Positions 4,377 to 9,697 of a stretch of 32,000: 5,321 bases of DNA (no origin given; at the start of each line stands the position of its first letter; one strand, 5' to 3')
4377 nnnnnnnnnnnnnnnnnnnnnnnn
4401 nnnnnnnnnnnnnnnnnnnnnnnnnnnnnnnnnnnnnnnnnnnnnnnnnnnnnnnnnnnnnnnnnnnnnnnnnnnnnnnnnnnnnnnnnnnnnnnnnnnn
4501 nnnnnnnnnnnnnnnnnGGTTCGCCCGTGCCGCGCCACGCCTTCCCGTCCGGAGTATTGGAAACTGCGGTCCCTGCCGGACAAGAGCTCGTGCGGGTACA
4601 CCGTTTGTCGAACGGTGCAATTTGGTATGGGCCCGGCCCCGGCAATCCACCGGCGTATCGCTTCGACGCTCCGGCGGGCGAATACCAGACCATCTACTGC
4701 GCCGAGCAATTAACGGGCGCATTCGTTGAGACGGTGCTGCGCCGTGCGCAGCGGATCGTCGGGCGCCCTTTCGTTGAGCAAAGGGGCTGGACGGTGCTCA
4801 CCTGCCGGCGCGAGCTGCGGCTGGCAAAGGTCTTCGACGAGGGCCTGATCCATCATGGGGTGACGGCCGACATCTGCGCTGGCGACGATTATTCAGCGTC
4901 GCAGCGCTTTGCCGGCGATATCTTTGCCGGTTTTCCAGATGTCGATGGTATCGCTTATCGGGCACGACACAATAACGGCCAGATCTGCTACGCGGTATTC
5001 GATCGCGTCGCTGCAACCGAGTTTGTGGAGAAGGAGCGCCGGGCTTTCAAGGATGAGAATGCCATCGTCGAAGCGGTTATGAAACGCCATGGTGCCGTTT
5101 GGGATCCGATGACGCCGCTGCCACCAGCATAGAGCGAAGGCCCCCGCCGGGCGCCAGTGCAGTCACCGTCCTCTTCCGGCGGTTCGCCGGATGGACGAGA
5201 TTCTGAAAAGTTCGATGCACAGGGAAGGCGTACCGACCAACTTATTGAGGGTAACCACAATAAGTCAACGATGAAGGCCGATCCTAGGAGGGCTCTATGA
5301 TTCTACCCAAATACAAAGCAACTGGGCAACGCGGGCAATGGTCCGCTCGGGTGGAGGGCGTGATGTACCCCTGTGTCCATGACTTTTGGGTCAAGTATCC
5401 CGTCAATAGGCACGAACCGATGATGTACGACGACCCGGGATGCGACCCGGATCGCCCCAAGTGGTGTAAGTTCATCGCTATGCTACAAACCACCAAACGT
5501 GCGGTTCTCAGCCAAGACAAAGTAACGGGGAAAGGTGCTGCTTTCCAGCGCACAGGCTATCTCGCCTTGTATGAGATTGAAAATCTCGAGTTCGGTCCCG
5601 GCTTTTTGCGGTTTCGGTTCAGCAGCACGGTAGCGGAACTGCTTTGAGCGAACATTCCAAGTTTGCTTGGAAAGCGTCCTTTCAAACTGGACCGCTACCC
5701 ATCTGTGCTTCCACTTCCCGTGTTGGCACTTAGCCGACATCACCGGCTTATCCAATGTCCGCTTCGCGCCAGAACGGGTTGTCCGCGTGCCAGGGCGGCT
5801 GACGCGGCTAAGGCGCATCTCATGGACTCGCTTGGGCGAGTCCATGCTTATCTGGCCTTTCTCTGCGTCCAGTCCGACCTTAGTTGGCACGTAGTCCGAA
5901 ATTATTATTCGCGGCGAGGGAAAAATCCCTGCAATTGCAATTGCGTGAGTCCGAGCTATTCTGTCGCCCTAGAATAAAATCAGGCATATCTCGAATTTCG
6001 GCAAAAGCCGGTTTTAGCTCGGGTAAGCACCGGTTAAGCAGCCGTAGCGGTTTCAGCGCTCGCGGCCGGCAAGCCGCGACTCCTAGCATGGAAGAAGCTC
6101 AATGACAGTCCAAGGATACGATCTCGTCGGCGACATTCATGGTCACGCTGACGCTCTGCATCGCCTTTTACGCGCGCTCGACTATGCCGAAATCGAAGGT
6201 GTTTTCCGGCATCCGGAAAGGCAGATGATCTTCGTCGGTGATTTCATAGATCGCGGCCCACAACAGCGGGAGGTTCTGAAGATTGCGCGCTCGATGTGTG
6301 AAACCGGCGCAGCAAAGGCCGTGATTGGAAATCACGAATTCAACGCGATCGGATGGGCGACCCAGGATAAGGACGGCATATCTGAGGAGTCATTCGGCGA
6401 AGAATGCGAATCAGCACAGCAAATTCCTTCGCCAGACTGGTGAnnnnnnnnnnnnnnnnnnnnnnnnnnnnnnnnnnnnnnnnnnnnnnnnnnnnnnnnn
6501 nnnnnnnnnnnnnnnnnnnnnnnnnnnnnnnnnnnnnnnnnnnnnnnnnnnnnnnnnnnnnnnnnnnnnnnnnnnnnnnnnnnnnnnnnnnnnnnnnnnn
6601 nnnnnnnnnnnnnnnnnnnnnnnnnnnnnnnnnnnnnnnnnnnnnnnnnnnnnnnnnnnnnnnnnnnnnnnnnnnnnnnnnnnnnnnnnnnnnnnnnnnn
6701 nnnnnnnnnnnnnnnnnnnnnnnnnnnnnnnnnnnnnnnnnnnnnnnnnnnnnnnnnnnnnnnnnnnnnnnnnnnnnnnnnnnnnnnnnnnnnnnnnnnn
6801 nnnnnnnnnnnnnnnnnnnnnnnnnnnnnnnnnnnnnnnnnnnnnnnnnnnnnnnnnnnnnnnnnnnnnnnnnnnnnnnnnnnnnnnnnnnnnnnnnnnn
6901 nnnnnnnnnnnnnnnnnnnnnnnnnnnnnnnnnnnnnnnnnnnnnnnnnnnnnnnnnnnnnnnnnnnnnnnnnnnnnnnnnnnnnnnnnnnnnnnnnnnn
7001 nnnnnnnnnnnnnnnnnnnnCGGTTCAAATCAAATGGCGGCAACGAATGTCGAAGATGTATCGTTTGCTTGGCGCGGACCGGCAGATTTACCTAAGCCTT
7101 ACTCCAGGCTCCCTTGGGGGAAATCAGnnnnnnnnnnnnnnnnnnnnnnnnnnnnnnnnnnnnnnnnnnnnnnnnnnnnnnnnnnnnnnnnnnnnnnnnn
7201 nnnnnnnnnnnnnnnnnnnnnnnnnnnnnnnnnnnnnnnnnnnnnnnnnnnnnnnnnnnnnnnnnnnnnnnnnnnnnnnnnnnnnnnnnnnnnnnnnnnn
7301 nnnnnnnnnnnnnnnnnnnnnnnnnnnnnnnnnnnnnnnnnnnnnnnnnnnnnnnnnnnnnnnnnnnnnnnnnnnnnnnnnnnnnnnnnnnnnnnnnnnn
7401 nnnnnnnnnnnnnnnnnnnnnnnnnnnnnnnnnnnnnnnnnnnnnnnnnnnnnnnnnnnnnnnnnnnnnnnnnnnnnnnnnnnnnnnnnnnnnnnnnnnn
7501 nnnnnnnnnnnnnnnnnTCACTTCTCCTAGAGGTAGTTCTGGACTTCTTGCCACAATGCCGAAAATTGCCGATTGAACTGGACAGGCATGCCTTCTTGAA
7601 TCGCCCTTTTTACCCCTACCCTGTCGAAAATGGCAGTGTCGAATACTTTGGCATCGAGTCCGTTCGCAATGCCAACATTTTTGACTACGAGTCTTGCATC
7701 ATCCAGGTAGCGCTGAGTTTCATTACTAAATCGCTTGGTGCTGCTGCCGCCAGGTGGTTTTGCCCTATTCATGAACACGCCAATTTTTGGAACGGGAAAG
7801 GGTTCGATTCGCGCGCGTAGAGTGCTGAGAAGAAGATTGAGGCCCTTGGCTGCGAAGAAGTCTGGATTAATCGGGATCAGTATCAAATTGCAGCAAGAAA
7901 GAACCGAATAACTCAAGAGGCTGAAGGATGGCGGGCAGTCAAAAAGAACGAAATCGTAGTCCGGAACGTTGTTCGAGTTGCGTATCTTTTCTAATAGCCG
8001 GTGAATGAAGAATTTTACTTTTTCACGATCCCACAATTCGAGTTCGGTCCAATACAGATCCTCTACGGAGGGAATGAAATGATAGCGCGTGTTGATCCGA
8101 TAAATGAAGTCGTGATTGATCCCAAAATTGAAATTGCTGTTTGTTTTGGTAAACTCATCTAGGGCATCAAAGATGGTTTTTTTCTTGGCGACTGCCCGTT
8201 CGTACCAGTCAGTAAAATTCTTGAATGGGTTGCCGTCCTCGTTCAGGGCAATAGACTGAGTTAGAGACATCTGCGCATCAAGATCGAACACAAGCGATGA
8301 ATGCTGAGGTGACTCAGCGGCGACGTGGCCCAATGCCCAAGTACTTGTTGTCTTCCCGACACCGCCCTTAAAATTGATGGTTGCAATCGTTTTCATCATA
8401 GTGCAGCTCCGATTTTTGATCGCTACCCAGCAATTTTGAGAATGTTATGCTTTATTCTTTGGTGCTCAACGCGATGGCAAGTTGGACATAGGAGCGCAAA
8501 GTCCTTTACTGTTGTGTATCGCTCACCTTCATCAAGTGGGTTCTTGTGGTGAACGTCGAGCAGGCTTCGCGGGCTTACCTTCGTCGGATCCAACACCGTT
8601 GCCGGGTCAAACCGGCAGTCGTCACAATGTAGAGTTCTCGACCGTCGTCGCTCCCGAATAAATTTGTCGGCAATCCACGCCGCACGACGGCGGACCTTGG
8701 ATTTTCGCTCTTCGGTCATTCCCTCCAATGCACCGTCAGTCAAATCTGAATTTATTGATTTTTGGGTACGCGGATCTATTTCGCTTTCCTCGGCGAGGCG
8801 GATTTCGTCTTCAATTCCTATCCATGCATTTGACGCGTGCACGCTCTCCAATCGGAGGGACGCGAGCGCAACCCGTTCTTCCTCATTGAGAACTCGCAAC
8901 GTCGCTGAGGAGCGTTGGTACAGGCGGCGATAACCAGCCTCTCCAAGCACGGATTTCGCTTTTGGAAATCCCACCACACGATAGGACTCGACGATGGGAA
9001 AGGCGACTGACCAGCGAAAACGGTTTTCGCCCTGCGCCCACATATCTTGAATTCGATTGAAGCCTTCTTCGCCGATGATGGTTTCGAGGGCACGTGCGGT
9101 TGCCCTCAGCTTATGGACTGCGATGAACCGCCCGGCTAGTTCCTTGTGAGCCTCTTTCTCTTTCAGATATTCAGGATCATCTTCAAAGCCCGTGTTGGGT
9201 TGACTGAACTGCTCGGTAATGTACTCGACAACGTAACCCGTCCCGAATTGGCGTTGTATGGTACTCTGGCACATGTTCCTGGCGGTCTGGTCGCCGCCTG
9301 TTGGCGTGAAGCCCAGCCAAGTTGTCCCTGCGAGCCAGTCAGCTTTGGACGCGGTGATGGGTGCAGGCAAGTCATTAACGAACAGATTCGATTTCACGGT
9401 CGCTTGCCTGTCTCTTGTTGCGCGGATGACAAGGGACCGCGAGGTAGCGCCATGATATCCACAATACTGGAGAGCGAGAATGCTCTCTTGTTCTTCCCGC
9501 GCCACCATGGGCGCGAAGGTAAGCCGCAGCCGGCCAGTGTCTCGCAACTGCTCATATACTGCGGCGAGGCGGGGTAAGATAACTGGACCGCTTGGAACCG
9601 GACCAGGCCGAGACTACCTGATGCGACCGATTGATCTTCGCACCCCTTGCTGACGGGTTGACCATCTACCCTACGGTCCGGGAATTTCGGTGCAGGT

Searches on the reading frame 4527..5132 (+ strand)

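Call 46: search_protein_families(library=pfam, proteins=[window:4527-5132:+], max_evalue=0.001)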
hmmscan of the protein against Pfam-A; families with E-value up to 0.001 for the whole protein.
window:4527-5132:+ (201 aa): 1 family
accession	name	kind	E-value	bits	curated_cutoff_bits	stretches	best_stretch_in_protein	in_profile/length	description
PF08808.17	RES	-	1.7e-18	67.6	23.2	1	21-167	2-147/157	RES domain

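Call 68: search_protein_families(library=padloc, proteins=[window:4527-5132:+], max_evalue=0.00001)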
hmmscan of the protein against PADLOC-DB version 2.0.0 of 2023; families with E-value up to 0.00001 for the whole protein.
window:4527-5132:+ (201 aa): 0 families

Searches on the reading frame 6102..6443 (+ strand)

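Call 73: search_protein_families(library=pfam, proteins=[window:6102-6443:+], max_evalue=0.001)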
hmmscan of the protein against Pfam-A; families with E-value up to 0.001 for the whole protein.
window:6102-6443:+ (113 aa): 1 family
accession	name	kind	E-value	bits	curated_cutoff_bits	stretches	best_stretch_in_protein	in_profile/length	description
PF00149.33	Metallophos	-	3.5e-10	41.1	21.5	1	8-85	5-76/191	Calcineurin-like phosphoesterase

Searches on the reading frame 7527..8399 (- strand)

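Call 46: search_protein_families(library=pfam, proteins=[window:7527-8399:-], max_evalue=0.001)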
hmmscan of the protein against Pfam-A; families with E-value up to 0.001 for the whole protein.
window:7527-8399:- (290 aa): 2 families
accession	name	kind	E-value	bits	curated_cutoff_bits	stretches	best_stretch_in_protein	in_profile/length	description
PF13614.12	AAA_31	-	2.9e-30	105.9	27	1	2-195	1-165/177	AAA domain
PF01656.29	CbiA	-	2e-13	50.8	25.4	1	5-273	1-125/125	CobQ/CobB/MinD/ParA nucleotide binding domain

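Call 68: search_protein_families(library=padloc, proteins=[window:7527-8399:-], max_evalue=0.00001)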
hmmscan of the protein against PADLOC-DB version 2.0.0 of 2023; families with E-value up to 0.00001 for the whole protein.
window:7527-8399:- (290 aa): 0 families

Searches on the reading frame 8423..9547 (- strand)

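Call 46: search_protein_families(library=pfam, proteins=[window:8423-9547:-], max_evalue=0.001)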
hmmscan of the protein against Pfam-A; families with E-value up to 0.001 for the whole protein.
window:8423-9547:- (374 aa): 1 family
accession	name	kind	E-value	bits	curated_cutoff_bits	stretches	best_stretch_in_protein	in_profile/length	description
PF01844.29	HNH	-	4.9e-06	27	21.4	1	328-364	12-47/47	HNH endonuclease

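Call 68: search_protein_families(library=padloc, proteins=[window:8423-9547:-], max_evalue=0.00001)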
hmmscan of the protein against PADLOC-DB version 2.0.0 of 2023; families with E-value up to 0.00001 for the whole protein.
window:8423-9547:- (374 aa): 0 families
